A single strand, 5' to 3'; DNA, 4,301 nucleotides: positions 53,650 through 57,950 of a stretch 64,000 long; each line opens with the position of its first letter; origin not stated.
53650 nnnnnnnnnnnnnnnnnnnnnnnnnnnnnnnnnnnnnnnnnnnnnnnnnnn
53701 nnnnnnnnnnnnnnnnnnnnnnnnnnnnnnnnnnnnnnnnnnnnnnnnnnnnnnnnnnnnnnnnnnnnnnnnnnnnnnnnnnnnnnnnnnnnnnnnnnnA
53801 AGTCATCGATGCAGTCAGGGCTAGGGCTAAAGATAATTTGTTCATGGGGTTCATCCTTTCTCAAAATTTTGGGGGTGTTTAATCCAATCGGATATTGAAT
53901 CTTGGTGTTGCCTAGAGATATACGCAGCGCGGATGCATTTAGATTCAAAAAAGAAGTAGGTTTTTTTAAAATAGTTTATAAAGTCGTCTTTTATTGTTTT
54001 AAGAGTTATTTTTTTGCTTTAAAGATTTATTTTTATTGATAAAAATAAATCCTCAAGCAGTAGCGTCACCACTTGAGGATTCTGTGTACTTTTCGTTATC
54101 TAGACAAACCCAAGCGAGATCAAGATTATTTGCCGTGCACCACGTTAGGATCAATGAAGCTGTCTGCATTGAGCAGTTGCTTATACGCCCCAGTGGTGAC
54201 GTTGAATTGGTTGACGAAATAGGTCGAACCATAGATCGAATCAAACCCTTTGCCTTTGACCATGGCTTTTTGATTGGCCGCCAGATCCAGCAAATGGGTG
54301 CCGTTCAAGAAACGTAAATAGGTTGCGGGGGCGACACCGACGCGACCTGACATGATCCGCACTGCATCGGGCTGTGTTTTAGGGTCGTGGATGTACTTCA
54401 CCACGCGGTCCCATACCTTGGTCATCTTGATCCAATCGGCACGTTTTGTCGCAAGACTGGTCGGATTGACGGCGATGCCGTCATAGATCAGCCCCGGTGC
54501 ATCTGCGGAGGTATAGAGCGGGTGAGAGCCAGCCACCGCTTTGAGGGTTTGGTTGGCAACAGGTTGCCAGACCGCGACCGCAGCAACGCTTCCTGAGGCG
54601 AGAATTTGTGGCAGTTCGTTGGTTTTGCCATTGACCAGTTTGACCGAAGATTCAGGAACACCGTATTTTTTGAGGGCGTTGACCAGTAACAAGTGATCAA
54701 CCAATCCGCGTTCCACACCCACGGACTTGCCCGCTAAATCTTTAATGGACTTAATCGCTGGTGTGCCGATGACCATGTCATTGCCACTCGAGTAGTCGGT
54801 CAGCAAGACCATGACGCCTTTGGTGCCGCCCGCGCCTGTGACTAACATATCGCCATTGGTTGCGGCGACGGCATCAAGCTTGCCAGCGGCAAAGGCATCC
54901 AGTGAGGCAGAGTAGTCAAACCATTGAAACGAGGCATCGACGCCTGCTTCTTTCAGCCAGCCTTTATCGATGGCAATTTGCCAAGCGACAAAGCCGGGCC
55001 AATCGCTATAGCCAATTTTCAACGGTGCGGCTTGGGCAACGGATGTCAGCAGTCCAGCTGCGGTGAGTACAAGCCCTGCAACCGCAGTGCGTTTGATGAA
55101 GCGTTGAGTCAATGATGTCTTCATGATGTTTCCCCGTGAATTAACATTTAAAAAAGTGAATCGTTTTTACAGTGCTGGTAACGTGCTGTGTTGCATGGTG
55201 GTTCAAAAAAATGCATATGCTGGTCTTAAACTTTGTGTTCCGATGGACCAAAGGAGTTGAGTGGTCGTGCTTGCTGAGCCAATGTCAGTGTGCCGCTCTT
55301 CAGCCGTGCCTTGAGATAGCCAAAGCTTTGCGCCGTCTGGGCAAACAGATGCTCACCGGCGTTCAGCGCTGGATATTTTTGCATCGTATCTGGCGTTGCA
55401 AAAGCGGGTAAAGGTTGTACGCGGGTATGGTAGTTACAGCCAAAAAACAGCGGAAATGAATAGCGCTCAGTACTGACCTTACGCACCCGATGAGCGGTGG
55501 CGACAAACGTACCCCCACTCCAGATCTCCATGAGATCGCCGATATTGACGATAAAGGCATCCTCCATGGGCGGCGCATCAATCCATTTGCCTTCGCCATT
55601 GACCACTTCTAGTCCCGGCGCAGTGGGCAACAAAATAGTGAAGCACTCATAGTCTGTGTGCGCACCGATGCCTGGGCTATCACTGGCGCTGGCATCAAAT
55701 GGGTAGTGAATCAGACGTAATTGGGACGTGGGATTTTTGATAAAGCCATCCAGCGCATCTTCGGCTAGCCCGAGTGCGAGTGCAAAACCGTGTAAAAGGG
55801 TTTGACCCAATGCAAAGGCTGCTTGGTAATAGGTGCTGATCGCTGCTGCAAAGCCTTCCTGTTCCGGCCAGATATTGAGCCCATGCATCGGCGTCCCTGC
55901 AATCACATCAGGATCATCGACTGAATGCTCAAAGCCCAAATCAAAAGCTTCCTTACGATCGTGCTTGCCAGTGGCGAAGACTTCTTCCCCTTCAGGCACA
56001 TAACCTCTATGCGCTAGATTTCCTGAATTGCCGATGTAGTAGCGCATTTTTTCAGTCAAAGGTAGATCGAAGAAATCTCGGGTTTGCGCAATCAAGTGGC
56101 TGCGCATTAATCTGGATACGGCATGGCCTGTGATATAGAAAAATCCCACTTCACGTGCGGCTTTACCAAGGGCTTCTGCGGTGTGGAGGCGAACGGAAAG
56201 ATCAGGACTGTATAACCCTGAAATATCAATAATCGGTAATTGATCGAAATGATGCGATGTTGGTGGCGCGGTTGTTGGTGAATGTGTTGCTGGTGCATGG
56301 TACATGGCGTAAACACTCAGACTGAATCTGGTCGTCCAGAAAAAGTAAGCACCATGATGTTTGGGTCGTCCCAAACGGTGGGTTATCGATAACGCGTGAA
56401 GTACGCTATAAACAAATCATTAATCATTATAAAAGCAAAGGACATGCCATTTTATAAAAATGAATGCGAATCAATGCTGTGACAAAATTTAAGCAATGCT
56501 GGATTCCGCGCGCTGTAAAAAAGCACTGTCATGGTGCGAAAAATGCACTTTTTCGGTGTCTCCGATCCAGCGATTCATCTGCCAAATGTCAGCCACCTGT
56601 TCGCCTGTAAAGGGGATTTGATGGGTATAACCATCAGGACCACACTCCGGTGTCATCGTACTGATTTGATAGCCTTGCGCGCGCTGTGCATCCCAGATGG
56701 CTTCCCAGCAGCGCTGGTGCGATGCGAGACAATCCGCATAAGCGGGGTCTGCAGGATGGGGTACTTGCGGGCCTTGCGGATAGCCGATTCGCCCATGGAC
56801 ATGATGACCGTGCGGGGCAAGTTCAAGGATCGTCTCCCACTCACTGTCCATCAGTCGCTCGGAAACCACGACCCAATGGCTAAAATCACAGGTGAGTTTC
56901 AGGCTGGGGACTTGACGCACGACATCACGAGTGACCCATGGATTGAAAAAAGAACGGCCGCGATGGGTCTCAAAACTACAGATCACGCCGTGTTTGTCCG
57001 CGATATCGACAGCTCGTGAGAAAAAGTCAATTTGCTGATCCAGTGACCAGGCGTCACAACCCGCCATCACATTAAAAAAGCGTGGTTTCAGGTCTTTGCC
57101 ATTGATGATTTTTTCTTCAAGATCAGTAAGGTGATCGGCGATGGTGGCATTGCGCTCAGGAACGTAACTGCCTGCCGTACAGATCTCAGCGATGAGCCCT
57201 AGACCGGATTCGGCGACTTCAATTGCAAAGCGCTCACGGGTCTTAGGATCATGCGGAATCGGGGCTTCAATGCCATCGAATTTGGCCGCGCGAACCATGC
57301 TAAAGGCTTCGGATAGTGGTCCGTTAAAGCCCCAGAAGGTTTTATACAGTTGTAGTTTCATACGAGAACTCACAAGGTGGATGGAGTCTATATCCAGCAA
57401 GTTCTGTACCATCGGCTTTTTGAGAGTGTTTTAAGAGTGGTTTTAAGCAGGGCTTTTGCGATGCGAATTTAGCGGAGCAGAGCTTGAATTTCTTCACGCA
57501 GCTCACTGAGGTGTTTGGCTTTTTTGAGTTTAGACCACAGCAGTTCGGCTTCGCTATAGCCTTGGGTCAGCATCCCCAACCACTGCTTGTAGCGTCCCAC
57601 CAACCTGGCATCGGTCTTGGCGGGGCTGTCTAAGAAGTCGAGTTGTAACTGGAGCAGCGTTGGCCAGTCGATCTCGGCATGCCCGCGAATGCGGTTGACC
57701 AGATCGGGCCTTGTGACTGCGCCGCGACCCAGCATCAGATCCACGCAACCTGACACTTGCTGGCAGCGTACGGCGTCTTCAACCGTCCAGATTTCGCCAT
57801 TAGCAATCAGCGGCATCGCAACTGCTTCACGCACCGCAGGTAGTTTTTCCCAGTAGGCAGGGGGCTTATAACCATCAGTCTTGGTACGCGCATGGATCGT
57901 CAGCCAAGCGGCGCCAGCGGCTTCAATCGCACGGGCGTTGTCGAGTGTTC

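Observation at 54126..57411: Probable nitrogen-scavenging pathway for a guanidino compound: TIM-barrel enzyme, 2OG dioxygenase and binding protein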

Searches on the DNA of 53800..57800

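Call 4: search_rna_families(source=window, start=53800, end=57800, threshold=evalue, max_evalue=10, show_alignments=5)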
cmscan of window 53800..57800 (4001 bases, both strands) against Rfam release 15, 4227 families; matches with E-value up to 10: 3.
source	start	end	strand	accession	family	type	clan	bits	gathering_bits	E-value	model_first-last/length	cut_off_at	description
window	56327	56377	-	RF01068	Guanidine-II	Cis-reg; riboswitch;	-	28.2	32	0.0072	1-48/48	no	Guanidine-II riboswitch aptamer (mini-ykkC)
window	56830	56925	-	RF02145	MEG8_1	Gene; lncRNA;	-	14.2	70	4.5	1-97/97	no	Maternally expressed 8 exon 1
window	54383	54432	-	RF01136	sR28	Gene; snRNA; snoRNA; CD-box;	-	13.8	39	3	1-55/55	no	Small nucleolar RNA sR28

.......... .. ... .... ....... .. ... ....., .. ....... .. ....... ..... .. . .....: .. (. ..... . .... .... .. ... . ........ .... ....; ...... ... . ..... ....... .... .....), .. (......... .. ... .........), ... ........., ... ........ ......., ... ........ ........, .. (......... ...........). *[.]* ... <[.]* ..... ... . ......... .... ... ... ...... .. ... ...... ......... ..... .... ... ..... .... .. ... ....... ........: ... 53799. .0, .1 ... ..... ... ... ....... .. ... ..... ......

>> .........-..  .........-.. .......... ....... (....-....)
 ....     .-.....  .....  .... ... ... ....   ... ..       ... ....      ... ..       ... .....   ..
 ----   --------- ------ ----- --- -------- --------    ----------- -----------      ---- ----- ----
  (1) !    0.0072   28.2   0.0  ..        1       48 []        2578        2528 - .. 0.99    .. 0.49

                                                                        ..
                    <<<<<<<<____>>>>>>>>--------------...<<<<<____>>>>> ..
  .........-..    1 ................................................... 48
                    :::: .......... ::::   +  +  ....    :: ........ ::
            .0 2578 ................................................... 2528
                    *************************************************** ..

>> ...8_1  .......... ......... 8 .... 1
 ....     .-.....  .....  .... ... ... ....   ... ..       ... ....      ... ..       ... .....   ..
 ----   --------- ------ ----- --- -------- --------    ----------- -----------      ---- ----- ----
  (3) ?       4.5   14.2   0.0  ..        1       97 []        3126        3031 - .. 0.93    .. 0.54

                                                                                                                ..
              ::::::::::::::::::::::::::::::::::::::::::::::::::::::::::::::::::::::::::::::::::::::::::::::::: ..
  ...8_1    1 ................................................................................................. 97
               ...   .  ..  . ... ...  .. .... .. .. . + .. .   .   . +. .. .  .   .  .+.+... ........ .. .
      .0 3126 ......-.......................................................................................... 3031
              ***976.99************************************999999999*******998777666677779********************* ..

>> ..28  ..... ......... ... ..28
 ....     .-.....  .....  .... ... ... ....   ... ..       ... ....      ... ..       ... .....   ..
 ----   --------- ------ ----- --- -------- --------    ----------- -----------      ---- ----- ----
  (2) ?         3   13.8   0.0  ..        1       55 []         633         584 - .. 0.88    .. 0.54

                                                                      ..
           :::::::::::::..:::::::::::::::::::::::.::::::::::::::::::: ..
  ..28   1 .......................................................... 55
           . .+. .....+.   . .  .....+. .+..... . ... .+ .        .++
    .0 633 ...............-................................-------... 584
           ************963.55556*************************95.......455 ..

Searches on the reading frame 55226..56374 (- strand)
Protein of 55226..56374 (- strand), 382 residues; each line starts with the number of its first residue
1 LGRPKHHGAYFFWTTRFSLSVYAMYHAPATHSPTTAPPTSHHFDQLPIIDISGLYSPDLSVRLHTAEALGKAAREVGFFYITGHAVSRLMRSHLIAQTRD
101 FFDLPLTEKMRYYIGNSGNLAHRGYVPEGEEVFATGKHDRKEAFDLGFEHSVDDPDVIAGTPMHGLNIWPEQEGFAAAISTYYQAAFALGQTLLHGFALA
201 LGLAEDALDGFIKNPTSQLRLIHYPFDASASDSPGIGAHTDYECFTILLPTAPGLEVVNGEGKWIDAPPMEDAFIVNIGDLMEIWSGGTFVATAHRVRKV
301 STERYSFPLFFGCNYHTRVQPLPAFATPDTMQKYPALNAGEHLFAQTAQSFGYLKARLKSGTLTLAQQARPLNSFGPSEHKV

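Call 5: search_protein_families(library=pfam, proteins=[window:55226-56374:-])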
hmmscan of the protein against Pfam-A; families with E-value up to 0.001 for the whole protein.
window:55226-56374:- (382 aa): 2 families
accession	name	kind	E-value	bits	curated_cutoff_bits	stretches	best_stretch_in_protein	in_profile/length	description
PF14226.12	DIOX_N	-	2.9e-28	99.3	27.3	1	46-172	1-117/117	non-haem dioxygenase in morphine synthesis N-terminal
PF03171.26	2OG-FeII_Oxy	-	2.4e-21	76.4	23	1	216-311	2-99/101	2OG-Fe(II) oxygenase superfamily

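Call 6: search_protein_families(library=ncbifam, proteins=[window:55226-56305:-], max_evalue=0.01)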
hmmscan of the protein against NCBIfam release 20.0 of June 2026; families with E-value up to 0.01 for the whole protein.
window:55226-56305:- (359 aa): 0 families

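Call 8: search_solved_structures(query=window:55226-56305:-, max_evalue=0.001)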
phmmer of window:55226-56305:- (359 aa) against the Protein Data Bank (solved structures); distinct sequences matched with E-value up to 0.001: 72 (the best 60 are shown).
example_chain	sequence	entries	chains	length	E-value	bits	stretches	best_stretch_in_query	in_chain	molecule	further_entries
9ovh_A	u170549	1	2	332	1.3e-64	222.1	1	21-304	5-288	2-oxoglutarate-dependent ethylene/succinate-forming enzyme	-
6jyv_A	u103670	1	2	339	1.5e-55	192.3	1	20-302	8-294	Probable iron/ascorbate oxidoreductase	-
6xjj_A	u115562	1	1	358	6.2e-40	141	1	22-302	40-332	2-oxoglutarate-dependent dioxygenase tropC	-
9ig3_A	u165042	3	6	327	5e-33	118.3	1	23-295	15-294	2-oxoglutarate-dependent dioxygenase traH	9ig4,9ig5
5c3p_A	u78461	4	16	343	1e-32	117.2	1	23-327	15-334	Thymine dioxygenase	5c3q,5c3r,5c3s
9l50_A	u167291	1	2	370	5.8e-30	108.2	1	23-300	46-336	ring expansion oxygenase SpoC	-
9l51_A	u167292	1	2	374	6e-30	108.1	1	23-300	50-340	ring expansion oxygenase SpoC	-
9l52_A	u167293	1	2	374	3.6e-29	105.5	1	23-300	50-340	ring expansion oxygenase SpoC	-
5c3o_A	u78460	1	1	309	2e-27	99.8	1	23-281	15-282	Thymine dioxygenase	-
2bjs_A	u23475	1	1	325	8.4e-26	94.5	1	23-301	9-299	ISOPENICILLIN N SYNTHETASE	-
6zam_A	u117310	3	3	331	8.6e-26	94.4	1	23-301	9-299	Isopenicillin N synthase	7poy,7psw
1bk0_A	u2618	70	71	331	8.7e-26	94.4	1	23-301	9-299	ISOPENICILLIN N SYNTHASE | ISOPENICILLIN N SYNTHETASE | Anaerobic Fixed Target Structure of Isopenicillin N synthase in complex with Fe and ACV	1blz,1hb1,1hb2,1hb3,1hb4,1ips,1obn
9s1k_A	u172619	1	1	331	2.3e-25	93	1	23-301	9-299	Isopenicillin N synthase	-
9s1j_A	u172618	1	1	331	2.3e-25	93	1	23-301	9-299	Isopenicillin N synthase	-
8p46_A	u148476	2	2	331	4.4e-25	92.1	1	23-301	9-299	Isopenicillin N synthase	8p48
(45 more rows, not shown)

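Call 16: find_homologous_proteins(query=window:55226-56305:-)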
Query window:55226-56305:- (359 aa): 4005 proteins with E <= 0.001 among 8000 candidates; the best 120 are listed.
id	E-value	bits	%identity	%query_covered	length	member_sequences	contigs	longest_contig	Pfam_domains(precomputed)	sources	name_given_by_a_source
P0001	9.0e-227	771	93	100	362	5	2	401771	PF14226.13,PF03171.27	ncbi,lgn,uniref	ncbi:isopenicillin N synthase family dioxygenase [Aquirhabdus sp.]|uniref:isopenicillin N synthase f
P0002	5.3e-176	603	72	99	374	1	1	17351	PF14226.13,PF03171.27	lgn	-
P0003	3.2e-172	591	74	99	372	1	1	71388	PF14226.13,PF03171.27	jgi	jgi:isopenicillin N synthase-like dioxygenase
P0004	5.4e-169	580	72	99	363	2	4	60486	PF14226.13,PF03171.27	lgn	-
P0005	4.0e-150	518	67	93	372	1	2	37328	PF14226.13,PF03171.27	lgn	-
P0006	2.5e-149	516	67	93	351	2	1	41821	PF14226.13,PF03171.27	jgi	jgi:isopenicillin N synthase-like dioxygenase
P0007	3.0e-148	512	65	95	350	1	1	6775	PF14226.13,PF03171.27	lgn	-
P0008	5.4e-148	511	67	94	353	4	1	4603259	PF14226.13,PF03171.27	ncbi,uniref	ncbi:isopenicillin N synthase family dioxygenase [Paraburkholderia fungorum]|uniref:isopenicillin N 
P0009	8.6e-148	511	67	93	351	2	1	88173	PF14226.13,PF03171.27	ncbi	-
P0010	1.1e-147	510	66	94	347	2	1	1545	PF14226.13,PF03171.27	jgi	jgi:isopenicillin N synthase-like dioxygenase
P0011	2.7e-147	509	66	94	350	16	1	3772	PF14226.13,PF03171.27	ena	-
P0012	5.4e-147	508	66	93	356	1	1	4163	PF14226.13,PF03171.27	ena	-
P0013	1.2e-146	507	65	94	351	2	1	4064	PF14226.13,PF03171.27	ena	-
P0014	1.5e-146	507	66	93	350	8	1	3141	PF14226.13,PF03171.27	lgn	-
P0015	2.0e-146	506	65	94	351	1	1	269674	PF14226.13,PF03171.27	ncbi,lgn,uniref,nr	ncbi:2-oxoglutarate and iron-dependent oxygenase domain-containing protein [Paraburkholderia sp.]|un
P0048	4.4e-139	482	62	93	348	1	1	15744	PF14226.13,PF03171.27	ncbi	ncbi:MAG: isopenicillin N synthase family dioxygenase [Methylophilaceae bacterium]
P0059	8.5e-136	471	62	94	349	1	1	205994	PF14226.13,PF03171.27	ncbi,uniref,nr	ncbi:isopenicillin N synthase family dioxygenase [Jiella sonneratiae]|uniref:Isopenicillin N synthas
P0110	3.8e-128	446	60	93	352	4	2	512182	PF14226.13,PF03171.27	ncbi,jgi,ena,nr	ncbi:MAG TPA: 2-oxoglutarate and iron-dependent oxygenase domain-containing protein [Bryobacteraceae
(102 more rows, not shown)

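Call 37: find_encoding_contigs(protein=P0001, flank=6000, max_places=3)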
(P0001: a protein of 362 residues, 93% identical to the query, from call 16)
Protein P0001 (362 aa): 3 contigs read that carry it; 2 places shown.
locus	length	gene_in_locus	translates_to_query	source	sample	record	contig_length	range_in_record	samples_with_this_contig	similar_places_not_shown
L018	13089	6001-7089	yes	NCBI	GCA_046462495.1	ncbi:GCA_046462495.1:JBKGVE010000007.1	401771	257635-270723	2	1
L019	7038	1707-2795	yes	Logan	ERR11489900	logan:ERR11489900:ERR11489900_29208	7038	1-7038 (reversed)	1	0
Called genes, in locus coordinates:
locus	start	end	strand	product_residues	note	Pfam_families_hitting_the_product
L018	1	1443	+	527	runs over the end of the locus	PF13245:AAA_19, PF13604:AAA_30 (faint), PF01443:Viral_helicase1 (faint), PF00580:UvrD-helicase, PF13361:UvrD_C, PF13538:UvrD_C_2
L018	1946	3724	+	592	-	PF09286:Pro-kuma_activ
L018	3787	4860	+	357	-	PF01207:Dus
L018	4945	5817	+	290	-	PF01261:AP_endonuc_2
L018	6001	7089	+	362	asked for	PF14226:DIOX_N, PF03171:2OG-FeII_Oxy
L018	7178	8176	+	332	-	PF13379:NMT1_2, PF09084:NMT1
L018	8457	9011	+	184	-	PF02469:Fasciclin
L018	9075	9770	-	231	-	PF06912:DUF1275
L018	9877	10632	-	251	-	PF10099:RskA_C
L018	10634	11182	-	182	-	PF07638:Sigma70_ECF (faint), PF04542:Sigma70_r2, PF08281:Sigma70_r4_2, PF04545:Sigma70_r4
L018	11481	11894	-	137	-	-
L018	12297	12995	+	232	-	PF14337:Abi_alpha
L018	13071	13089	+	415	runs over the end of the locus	PF04286:DUF445 (weak)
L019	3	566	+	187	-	?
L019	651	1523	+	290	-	PF01261:AP_endonuc_2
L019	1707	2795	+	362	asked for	PF14226:DIOX_N, PF03171:2OG-FeII_Oxy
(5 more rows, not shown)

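Call 38: find_encoding_contigs(protein=P0003, flank=6000, max_places=3)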
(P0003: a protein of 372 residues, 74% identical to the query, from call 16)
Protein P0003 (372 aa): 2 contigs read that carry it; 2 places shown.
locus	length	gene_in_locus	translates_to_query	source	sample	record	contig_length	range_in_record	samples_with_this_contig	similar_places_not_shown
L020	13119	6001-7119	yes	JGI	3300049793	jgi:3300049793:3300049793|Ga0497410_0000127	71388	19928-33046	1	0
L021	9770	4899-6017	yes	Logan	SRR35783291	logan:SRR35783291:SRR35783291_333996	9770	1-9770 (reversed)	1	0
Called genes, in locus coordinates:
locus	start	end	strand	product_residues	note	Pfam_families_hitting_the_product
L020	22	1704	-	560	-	PF18158:AidB_N, PF02770:Acyl-CoA_dh_M, PF00441:Acyl-CoA_dh_1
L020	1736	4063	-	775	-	PF04879:Molybdop_Fe4S4, PF00384:Molybdopterin, PF01568:Molydop_binding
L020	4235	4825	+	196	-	PF00440:TetR_N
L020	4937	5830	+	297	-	PF01261:AP_endonuc_2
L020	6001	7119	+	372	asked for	PF14226:DIOX_N, PF03171:2OG-FeII_Oxy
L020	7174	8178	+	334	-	PF13379:NMT1_2, PF09084:NMT1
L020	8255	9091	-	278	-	PF02634:FdhD-NarQ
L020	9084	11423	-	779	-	PF00384:Molybdopterin, PF01568:Molydop_binding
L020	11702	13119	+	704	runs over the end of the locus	PF01145:Band_7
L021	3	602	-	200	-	?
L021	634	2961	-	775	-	PF04879:Molybdop_Fe4S4, PF00384:Molybdopterin, PF01568:Molydop_binding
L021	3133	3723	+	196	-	PF00440:TetR_N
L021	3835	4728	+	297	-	PF01261:AP_endonuc_2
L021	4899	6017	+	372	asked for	PF14226:DIOX_N, PF03171:2OG-FeII_Oxy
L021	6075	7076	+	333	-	PF13379:NMT1_2, PF09084:NMT1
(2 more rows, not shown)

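Call 39: find_encoding_contigs(protein=P0004, flank=6000, max_places=3)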
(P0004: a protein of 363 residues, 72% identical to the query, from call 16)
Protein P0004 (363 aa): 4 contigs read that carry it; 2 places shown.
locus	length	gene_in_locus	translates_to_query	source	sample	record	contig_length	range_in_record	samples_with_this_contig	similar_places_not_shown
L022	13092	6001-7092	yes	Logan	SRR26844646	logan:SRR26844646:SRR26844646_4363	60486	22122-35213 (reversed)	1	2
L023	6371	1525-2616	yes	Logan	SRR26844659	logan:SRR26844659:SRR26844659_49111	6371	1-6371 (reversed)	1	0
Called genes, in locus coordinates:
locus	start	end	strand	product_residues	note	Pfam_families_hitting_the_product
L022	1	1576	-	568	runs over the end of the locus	PF18158:AidB_N, PF02770:Acyl-CoA_dh_M, PF00441:Acyl-CoA_dh_1, PF08028:Acyl-CoA_dh_2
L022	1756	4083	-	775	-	PF04879:Molybdop_Fe4S4, PF00384:Molybdopterin, PF01568:Molydop_binding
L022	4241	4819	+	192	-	PF00440:TetR_N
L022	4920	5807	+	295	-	PF01261:AP_endonuc_2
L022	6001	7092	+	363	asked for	PF14226:DIOX_N, PF03171:2OG-FeII_Oxy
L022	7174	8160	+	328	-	PF13379:NMT1_2, PF09084:NMT1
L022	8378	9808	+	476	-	PF02463:SMC_N, PF13175:AAA_15, PF13476:AAA_23, PF13304:AAA_21, PF12476:DUF3696 (weak)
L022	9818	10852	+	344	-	-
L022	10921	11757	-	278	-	PF02634:FdhD-NarQ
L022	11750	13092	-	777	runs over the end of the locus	PF00384:Molybdopterin, PF01568:Molydop_binding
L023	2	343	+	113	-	?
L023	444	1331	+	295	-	PF01261:AP_endonuc_2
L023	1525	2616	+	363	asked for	PF14226:DIOX_N, PF03171:2OG-FeII_Oxy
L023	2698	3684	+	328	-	PF13379:NMT1_2, PF09084:NMT1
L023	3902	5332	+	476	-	PF02463:SMC_N, PF13175:AAA_15, PF13476:AAA_23, PF13304:AAA_21, PF12476:DUF3696 (weak)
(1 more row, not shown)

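Call 40: find_encoding_contigs(protein=P0008, flank=7000, max_places=1)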
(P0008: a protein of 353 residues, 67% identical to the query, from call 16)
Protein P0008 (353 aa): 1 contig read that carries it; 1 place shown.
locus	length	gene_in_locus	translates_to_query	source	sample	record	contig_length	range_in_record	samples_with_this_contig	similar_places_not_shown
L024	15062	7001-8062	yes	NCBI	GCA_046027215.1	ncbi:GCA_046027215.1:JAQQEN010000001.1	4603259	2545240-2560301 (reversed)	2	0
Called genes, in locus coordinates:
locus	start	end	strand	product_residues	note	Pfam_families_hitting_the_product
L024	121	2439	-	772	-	PF00158:Sigma54_activat, PF14532:Sigma54_activ_2, PF07728:AAA_5 (faint), PF25601:AAA_lid_14, PF02954:HTH_8 (weak)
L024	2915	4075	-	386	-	PF13609:Porin_4, PF00267:Porin_1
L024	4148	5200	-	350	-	PF13379:NMT1_2, PF09084:NMT1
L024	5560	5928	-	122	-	-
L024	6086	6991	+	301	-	PF01261:AP_endonuc_2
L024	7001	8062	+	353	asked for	PF14226:DIOX_N, PF03171:2OG-FeII_Oxy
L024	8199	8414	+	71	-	-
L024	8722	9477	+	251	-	PF09347:DUF1989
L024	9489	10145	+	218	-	PF09347:DUF1989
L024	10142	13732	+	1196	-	PF00289:Biotin_carb_N, PF02786:CPSase_L_D2, PF07478:Dala_Dala_lig_C, PF02785:Biotin_carb_C, PF02626:CT_A_B, PF02682:CT_C_D, PF00364:Biotin_lipoyl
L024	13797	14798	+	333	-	PF00528:BPD_transp_1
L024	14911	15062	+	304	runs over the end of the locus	PF00005:ABC_tran, PF13304:AAA_21 (faint)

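Call 41: find_encoding_contigs(protein=P0059, flank=7000, max_places=1)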
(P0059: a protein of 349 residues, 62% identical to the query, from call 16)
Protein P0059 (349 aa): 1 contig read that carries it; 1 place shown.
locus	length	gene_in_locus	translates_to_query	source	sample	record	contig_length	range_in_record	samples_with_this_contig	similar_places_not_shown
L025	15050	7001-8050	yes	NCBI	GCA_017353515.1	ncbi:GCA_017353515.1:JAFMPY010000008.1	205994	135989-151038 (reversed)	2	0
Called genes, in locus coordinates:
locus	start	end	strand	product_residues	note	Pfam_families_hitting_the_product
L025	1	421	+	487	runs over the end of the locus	PF13308:YARHG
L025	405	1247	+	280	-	PF13539:Peptidase_M15_4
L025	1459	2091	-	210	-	-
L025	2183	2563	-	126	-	-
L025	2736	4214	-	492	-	PF09423:PhoD (weak), PF19050:PhoD_2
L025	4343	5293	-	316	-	PF07486:Hydrolase_2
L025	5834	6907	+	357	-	PF13379:NMT1_2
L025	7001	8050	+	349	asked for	PF14226:DIOX_N, PF03171:2OG-FeII_Oxy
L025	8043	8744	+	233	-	-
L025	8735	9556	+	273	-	PF00528:BPD_transp_1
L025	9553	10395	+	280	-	PF00005:ABC_tran, PF13304:AAA_21 (faint)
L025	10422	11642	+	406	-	PF00491:Arginase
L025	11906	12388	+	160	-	-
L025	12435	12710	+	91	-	-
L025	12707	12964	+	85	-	-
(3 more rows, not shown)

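Call 42: find_encoding_contigs(protein=P0048, flank=7000, max_places=1)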
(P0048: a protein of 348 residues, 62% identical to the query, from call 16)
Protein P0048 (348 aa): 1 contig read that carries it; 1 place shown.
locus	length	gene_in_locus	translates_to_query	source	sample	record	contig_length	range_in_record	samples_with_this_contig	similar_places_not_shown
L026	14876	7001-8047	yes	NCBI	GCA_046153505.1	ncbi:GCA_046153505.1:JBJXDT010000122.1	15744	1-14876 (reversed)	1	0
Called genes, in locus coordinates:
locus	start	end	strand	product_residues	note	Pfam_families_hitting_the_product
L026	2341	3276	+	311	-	PF08238:Sel1 (weak), PF01464:SLT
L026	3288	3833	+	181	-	-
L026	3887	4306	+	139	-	PF01894:YjbQ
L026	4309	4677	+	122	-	PF13699:eCIS_core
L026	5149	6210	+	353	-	PF00487:FA_desaturase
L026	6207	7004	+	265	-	PF00753:Lactamase_B, PF12706:Lactamase_B_2, PF23023:Anti-Pycsar_Apyc1 (weak)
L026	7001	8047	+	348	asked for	PF14226:DIOX_N, PF03171:2OG-FeII_Oxy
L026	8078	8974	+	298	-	PF00892:EamA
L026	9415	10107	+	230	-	-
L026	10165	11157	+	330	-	PF13379:NMT1_2, PF09084:NMT1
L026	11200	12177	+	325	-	PF00528:BPD_transp_1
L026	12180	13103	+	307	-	PF00005:ABC_tran, PF13304:AAA_21 (faint)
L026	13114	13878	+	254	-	PF02633:Creatininase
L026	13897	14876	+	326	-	PF00120:Gln-synt_C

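Call 43: find_encoding_contigs(protein=P0110, flank=7000, max_places=1)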
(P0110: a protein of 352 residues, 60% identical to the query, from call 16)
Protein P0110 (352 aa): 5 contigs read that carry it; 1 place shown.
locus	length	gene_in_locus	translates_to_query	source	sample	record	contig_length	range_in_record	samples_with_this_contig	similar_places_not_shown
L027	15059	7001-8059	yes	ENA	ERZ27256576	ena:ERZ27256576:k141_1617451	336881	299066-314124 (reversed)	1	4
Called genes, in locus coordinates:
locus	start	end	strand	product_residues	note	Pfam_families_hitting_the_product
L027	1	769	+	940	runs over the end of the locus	PF07635:PSCyt1, PF13442:Cytochrome_CBB3 (faint), PF07583:PSCyt2, PF07587:PSD1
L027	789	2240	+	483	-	PF07394:DUF1501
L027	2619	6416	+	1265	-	PF13620:CarboxypepD_reg, PF25183:OMP_b-brl_4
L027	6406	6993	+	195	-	PF00255:GSHPx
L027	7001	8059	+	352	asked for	PF14226:DIOX_N, PF03171:2OG-FeII_Oxy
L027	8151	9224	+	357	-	-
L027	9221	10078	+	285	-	PF00528:BPD_transp_1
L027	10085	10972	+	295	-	PF00005:ABC_tran, PF13304:AAA_21 (faint), PF13401:AAA_22 (faint)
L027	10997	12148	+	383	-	PF00491:Arginase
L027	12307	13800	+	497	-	-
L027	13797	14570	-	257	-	PF25183:OMP_b-brl_4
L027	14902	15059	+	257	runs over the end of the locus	PF01730:UreF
